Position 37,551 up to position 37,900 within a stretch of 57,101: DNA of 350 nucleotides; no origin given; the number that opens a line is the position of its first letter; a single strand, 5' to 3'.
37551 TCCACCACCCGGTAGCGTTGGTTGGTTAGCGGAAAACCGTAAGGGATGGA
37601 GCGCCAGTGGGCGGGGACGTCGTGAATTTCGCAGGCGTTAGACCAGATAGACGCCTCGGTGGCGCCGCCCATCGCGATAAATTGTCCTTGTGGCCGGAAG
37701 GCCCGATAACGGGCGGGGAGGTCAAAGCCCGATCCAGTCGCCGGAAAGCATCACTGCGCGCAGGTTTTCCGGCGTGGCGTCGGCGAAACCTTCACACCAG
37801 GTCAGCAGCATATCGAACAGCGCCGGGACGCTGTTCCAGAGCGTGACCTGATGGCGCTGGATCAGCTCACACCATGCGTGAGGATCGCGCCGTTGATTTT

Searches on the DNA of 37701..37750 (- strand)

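Call 38: search_dna_similar(query=window:37701-37750:-, collection=ecoli_genomes, mode=near, max_rows=12)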
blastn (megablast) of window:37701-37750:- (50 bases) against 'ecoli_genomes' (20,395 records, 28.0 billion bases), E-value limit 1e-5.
No match.
